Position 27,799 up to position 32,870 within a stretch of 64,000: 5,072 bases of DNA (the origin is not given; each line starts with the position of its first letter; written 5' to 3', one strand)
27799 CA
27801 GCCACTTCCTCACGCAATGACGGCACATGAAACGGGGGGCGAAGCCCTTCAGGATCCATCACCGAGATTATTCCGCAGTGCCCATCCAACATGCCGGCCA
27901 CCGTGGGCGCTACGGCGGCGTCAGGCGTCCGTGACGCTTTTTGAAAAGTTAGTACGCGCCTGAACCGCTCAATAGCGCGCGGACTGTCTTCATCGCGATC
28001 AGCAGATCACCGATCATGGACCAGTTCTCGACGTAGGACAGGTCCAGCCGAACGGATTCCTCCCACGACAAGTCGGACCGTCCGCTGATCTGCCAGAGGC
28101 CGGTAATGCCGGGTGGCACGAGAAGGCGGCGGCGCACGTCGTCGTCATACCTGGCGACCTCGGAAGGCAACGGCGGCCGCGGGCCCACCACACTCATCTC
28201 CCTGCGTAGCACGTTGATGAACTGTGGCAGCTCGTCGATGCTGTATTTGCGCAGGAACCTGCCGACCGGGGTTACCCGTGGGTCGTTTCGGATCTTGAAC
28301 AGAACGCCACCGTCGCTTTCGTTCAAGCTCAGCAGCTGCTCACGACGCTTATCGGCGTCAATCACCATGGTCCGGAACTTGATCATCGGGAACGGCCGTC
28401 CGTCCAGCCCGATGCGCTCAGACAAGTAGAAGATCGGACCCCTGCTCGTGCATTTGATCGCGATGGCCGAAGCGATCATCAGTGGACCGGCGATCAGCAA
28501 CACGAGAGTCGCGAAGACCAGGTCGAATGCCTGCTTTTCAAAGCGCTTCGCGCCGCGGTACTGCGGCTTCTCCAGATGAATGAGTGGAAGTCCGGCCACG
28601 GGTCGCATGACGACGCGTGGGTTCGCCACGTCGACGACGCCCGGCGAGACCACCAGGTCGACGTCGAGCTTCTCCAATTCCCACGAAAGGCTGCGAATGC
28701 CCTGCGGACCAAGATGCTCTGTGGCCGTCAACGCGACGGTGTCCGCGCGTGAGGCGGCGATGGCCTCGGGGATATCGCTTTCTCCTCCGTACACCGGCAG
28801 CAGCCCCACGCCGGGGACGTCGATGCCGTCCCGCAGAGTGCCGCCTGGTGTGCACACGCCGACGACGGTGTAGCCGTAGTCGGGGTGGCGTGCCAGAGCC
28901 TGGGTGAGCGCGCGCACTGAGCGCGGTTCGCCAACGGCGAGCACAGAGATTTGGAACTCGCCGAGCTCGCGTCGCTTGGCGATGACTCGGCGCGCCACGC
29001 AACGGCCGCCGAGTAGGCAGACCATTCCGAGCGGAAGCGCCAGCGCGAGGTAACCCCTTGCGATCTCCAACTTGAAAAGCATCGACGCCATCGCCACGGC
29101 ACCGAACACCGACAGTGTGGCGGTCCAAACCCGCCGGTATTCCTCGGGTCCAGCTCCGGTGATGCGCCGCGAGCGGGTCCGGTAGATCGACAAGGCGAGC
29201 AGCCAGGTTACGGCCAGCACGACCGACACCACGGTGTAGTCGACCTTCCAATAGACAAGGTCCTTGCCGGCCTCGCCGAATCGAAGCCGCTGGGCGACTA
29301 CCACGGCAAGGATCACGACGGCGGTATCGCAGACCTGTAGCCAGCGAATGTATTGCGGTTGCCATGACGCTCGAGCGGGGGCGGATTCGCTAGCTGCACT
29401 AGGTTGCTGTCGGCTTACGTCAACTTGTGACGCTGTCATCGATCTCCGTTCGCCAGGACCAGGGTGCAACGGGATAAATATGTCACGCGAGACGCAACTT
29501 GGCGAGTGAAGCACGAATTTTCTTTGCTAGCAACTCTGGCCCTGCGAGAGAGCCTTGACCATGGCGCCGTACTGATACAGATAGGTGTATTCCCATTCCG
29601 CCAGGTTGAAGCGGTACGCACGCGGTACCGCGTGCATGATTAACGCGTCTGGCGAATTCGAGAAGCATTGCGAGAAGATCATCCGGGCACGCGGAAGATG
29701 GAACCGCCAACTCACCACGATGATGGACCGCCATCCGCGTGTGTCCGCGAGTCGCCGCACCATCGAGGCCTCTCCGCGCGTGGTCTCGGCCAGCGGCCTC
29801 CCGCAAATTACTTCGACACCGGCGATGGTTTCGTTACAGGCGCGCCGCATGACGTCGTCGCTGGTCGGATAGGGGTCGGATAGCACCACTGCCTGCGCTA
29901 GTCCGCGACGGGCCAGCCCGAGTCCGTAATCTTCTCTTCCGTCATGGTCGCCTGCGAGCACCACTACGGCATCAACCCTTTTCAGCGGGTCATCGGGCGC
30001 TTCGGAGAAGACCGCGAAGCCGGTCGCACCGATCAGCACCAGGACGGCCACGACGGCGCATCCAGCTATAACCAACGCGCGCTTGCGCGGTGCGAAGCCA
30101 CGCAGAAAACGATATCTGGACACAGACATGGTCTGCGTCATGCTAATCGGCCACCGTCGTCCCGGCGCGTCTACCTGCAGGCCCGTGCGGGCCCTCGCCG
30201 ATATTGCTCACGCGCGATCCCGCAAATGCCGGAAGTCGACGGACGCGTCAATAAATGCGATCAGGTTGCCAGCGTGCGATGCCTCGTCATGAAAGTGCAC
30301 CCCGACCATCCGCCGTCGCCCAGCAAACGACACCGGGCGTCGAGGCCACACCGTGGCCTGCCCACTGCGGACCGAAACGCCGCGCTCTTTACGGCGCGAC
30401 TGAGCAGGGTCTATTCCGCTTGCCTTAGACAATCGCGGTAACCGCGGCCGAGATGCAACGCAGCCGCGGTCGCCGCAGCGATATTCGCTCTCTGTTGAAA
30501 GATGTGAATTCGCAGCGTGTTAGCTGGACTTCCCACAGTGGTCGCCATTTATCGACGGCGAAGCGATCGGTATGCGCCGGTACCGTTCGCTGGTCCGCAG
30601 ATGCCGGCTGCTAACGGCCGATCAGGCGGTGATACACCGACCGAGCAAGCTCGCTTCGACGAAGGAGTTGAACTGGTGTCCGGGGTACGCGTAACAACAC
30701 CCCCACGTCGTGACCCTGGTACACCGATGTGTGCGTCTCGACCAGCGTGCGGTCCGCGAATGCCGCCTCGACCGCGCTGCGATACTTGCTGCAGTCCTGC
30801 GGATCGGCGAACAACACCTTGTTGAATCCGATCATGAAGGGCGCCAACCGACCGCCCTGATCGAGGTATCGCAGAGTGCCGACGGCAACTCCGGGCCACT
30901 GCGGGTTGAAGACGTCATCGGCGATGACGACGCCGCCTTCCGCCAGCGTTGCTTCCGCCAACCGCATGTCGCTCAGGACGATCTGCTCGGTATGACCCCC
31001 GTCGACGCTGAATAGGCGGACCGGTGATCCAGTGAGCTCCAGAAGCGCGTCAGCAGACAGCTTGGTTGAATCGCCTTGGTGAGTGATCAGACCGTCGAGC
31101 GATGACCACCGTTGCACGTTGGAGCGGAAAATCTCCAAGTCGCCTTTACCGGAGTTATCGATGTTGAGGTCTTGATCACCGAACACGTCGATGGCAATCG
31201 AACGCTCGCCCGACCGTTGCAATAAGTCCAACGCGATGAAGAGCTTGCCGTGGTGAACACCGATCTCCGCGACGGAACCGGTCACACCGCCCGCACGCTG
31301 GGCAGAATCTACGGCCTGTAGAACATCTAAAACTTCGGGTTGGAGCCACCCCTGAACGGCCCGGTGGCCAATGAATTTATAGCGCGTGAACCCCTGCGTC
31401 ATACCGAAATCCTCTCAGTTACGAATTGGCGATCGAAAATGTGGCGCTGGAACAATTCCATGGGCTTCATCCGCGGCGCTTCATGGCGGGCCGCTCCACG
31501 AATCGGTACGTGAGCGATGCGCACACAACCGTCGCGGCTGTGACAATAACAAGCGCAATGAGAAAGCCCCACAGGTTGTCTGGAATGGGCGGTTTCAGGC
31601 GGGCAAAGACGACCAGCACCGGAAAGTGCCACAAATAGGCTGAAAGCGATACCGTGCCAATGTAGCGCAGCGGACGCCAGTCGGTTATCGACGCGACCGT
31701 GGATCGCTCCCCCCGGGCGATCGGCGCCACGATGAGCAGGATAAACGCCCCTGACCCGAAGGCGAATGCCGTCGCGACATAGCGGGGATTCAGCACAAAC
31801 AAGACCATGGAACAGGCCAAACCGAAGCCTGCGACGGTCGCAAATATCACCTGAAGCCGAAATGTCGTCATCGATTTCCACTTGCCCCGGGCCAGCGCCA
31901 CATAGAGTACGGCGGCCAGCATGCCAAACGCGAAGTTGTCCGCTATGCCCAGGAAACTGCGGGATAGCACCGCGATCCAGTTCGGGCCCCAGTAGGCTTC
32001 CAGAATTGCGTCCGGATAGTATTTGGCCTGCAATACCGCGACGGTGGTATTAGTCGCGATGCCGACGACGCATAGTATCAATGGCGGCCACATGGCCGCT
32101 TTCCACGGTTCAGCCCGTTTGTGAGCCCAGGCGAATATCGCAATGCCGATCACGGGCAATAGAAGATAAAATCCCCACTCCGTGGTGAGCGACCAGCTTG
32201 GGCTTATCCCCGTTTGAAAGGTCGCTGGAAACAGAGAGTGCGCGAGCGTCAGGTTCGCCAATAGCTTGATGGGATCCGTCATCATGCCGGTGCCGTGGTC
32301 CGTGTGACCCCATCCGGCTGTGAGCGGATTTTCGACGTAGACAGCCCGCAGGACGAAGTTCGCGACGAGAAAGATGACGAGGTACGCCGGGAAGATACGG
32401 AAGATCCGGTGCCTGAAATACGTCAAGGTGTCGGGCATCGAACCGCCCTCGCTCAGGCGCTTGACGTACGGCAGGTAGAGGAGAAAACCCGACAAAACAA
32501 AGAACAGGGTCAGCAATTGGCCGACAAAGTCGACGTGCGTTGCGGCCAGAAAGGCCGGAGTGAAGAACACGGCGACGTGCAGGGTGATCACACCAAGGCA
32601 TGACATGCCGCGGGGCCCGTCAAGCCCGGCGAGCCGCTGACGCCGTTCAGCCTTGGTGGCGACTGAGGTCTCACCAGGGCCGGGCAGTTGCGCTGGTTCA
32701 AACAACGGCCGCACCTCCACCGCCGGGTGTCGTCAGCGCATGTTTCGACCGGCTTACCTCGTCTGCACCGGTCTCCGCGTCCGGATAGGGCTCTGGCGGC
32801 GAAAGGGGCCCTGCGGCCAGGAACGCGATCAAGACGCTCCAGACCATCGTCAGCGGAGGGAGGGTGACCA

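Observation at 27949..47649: Complete Wzx/Wzy-type decorated surface-polysaccharide island in a mycobacterium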

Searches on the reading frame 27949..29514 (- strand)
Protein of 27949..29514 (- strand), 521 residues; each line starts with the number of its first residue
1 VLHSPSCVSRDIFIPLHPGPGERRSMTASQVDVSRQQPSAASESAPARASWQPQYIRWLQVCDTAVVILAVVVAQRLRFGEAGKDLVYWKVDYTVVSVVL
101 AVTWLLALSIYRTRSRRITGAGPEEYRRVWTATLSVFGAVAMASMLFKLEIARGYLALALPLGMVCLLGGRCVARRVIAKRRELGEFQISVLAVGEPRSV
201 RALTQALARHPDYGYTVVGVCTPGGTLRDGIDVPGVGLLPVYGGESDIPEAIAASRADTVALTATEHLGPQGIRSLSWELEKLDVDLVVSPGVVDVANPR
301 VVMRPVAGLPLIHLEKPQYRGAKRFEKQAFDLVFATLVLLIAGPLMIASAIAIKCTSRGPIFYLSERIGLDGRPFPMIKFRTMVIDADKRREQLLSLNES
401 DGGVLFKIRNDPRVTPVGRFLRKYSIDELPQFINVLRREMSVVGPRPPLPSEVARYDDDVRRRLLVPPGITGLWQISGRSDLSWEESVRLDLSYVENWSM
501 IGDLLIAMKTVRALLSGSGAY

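Call 4: search_protein_families(library=pfam, proteins=[window:27949-29514:-])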
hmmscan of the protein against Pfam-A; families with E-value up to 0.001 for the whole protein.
window:27949-29514:- (521 aa): 2 families
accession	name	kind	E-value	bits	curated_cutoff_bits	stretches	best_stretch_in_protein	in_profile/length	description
PF02397.22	Bac_transf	-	8.5e-66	221.3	27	1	327-515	1-178/179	Bacterial sugar transferase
PF13727.12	CoA_binding_3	-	4.1e-06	27.4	25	1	124-224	16-113/175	CoA-binding domain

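Call 6: search_protein_families(library=ncbifam, proteins=[window:27949-29514:-], max_evalue=0.01)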
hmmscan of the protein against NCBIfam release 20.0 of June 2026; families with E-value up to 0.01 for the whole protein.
window:27949-29514:- (521 aa): 10 families
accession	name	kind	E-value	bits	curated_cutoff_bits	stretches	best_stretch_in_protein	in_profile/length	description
TIGR03025.1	EPS_sugtrans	subfamily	1.5e-125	419.9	295.55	1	62-521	2-445/445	exopolysaccharide biosynthesis polyprenyl glycosylphosphotransferase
TIGR03023.1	WcaJ_sugtrans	equivalog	1.7e-94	317.7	410.75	1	62-521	2-453/453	undecaprenyl-phosphate glucose phosphotransferase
TIGR03022.1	WbaP_sugtrans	subfamily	3.3e-92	310.1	403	1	62-521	4-456/456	undecaprenyl-phosphate galactose phosphotransferase WbaP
NF041877.1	EPS_EpsZ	equivalog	9.1e-76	255.3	800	1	316-520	255-458/459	exopolysaccharide biosynthesis polyisoprenyl-phosphate hexose-1-phosphate transferase EpsZ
NF052601.1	undeca_RfbP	equivalog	1.1e-63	214.8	330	1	322-515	40-236/244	undecaprenyl-phosphate galactose phosphotransferase family protein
TIGR03013.1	EpsB_2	subfamily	1.4e-52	179.3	393.35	1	62-520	2-442/443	TIGR03013 family XrtA/PEP-CTERM system glycosyltransferase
NF011751.0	PRK15204.1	equivalog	3.8e-52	177.5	907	1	320-521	273-476/476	undecaprenyl-phosphate galactose phosphotransferase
NF007518.0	PRK10124.1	equivalog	1.7e-45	155.7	684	1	93-511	49-454/464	undecaprenyl-phosphate glucose phosphotransferase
NF050817.1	PolSacchBiosHfsE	equivalog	4.5e-36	124.6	750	1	43-516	10-461/467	polysaccharide biosynthesis protein HfsE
NF045514.1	glycotran_HepC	equivalog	4.3e-23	81.8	140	1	324-447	114-211/220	heterocyst development glycosyltransferase HepC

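Call 14: find_related_loci(query=window:27949-29514:-, collection=genome_contigs, flank=10000)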
Query window:27949-29514:- (521 aa) in genome_contigs; peptide patterns used: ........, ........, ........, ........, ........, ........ (x = any residue, [..] = any of these).
206 stretches matched a pattern; 166 encode a relative of the query (tblastn E <= 1e-3); the best 80 are kept; 80 distinct loci.
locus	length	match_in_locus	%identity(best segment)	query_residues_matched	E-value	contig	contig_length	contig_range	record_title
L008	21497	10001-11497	62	21-521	0e+0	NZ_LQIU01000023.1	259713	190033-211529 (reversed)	Mycobacterium sp. IS-1496 GCID_NTM_00014_NODE_3.ctg_1, whole genome shotgun sequence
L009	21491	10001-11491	62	21-519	0e+0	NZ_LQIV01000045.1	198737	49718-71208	Mycobacterium sp. IS-1742 GCID_NTM_00015_NODE_9.ctg_1, whole genome shotgun sequence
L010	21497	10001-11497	61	21-521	0e+0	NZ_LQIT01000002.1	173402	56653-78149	Mycobacterium sp. GA-2829 GCID_NTM_00013_NODE_10.ctg_1, whole genome shotgun sequence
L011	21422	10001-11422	64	50-521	0e+0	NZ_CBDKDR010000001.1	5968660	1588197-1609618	Mycobacterium sp. smrl_JER01 contig_1, whole genome shotgun sequence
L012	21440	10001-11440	63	40-521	0e+0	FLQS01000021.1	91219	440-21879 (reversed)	uncultured Mycobacterium sp. isolate UC10 genome assembly, contig: MHPYR_Contig_28, whole genome shotgun sequence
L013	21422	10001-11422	65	50-521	0e+0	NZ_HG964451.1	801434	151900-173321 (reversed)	Mycolicibacterium austroafricanum strain DSM 44191, whole genome shotgun sequence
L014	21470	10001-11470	62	35-521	0e+0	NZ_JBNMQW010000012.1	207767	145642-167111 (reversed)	Mycolicibacterium vaccae strain TCC_028 contig00012, whole genome shotgun sequence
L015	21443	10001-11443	63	44-521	0e+0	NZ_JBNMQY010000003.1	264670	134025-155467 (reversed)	Mycolicibacterium litorale strain JSH_273 contig00003, whole genome shotgun sequence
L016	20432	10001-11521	61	18-521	0e+0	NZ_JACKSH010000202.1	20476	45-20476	Mycolicibacterium pyrenivorans strain DSM 44605 MPYRDSM44605_contig000202, whole genome shotgun sequence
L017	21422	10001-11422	64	50-521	0e+0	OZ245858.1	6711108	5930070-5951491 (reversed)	MAG: Mycobacterium sp. isolate 992e98e9-2b4b-4d6c-8e35-8358b66853ef genome assembly, chromosome: 1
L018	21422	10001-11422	63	50-521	0e+0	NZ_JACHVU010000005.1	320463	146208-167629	Mycolicibacterium iranicum strain AT2.18 Ga0372454_05, whole genome shotgun sequence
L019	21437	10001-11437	64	46-521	0e+0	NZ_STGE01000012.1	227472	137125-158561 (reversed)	Mycolicibacterium sp. CR10 CR10_ctg012, whole genome shotgun sequence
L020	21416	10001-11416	64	51-521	0e+0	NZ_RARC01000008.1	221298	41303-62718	Mycolicibacterium stellerae strain CECT 8783 NODE_8, whole genome shotgun sequence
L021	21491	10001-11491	62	35-521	0e+0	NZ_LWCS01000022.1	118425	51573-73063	Mycolicibacterium iranicum strain H39 scaffold_20, whole genome shotgun sequence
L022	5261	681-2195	62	21-521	0e+0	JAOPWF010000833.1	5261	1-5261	MAG: Mycobacterium sp. isolate RYN_167 scaffold_809547, whole genome shotgun sequence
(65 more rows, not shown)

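Call 60: search_solved_structures(query=window:27949-29514:-, max_evalue=0.00001, show_alignments=1)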
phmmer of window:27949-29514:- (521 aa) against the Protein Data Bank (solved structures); distinct sequences matched with E-value up to 0.00001: 7.
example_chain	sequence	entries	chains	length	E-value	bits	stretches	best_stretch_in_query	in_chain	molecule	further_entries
30us_A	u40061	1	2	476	1.2e-50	175.9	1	320-521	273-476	UDP-Gal::undecaprenolphosphate Gal-1-P transferase WbaP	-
9s7s_A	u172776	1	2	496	1.3e-50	175.8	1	320-521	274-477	UDP-Gal::undecaprenolphosphate Gal-1-P transferase WbaP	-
30wc_A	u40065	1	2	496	1.3e-50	175.8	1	320-521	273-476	Undecaprenyl-phosphate galactose phosphotransferase WbaP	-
9s8l_A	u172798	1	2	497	1.3e-50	175.8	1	320-521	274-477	UDP-Gal::undecaprenolphosphate Gal-1-P transferase WbaP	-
8t53_A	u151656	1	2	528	2e-50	175.2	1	312-521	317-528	Undecaprenyl-phosphate galactose phosphotransferase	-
8g1n_A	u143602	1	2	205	8.3e-30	107.2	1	323-519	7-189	N,N'-diacetylbacilliosaminyl-1-phosphate transferase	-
8e37_B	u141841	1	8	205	1.6e-29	106.3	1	323-519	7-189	N,N'-diacetylbacilliosaminyl-1-phosphate transferase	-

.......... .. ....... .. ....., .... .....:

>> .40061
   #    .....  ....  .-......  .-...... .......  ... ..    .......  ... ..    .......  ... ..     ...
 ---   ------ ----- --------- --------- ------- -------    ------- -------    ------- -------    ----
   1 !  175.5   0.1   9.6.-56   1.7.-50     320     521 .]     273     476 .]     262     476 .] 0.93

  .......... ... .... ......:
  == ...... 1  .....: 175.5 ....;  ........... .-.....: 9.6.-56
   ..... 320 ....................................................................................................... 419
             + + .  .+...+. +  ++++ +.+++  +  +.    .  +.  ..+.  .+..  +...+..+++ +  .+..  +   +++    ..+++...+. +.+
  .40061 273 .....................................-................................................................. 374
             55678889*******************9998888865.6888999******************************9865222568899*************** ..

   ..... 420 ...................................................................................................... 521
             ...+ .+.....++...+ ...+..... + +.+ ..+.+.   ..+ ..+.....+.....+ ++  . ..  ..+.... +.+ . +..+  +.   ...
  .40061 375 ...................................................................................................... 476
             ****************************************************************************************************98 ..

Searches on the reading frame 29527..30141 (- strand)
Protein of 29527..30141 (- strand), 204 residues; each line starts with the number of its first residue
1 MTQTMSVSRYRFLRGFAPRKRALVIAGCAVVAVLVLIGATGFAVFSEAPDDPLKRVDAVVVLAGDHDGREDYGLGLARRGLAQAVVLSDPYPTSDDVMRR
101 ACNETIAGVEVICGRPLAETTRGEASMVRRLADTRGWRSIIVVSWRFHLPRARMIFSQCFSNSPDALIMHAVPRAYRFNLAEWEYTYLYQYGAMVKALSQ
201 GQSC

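Call 4: search_protein_families(library=pfam, proteins=[window:29527-30141:-])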
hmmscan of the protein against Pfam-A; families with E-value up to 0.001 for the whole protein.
window:29527-30141:- (204 aa): 1 family
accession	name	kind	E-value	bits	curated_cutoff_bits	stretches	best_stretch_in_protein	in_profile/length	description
PF02698.23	DUF218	-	4e-12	46.6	27.6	1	57-167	1-105/133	DUF218 domain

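Call 6: search_protein_families(library=ncbifam, proteins=[window:29527-30141:-], max_evalue=0.01)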
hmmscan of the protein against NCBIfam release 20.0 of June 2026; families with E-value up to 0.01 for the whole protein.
window:29527-30141:- (204 aa): 0 families

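Call 18: search_protein_families(library=pfam, proteins=[window:29527-30141:-], max_evalue=10)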
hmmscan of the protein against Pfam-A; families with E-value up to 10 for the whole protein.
window:29527-30141:- (204 aa): 1 family
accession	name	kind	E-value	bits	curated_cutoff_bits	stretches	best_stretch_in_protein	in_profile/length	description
PF02698.23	DUF218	-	4e-12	46.6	27.6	1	57-167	1-105/133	DUF218 domain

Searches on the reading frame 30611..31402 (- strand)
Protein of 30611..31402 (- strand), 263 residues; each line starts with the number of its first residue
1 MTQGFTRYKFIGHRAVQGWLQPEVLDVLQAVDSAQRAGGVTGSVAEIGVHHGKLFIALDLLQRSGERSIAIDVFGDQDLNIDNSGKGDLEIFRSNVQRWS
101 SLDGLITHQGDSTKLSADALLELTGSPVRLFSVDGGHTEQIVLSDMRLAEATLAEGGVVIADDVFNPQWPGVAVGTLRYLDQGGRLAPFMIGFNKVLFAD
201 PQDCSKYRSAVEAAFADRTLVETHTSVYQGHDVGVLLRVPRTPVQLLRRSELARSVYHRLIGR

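Call 4: search_protein_families(library=pfam, proteins=[window:30611-31402:-])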
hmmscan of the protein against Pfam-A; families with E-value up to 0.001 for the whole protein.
window:30611-31402:- (263 aa): 1 family
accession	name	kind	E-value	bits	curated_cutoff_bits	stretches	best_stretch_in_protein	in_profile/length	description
PF13578.12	Methyltransf_24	-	4.8e-12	47.1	26.3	1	46-164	2-105/105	Methyltransferase domain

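Call 6: search_protein_families(library=ncbifam, proteins=[window:30611-31402:-], max_evalue=0.01)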
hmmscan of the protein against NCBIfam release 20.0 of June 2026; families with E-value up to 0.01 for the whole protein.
window:30611-31402:- (263 aa): 0 families

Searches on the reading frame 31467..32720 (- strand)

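Call 4: search_protein_families(library=pfam, proteins=[window:31467-32720:-])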
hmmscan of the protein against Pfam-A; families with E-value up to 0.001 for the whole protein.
window:31467-32720:- (417 aa): 1 family
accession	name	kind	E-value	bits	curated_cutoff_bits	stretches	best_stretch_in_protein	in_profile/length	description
PF01757.29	Acyl_transf_3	-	1.3e-26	93.9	31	1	31-405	2-325/326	Acyltransferase domain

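Call 6: search_protein_families(library=ncbifam, proteins=[window:31467-32720:-], max_evalue=0.01)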
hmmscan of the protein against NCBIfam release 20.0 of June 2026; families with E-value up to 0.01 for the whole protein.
window:31467-32720:- (417 aa): 1 family
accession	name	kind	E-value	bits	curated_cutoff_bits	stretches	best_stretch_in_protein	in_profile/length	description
NF058601.1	ActlTfSucTMsmeg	equivalog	0.0041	15.6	1275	0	322-415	287-383/723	acetyltransferase SucT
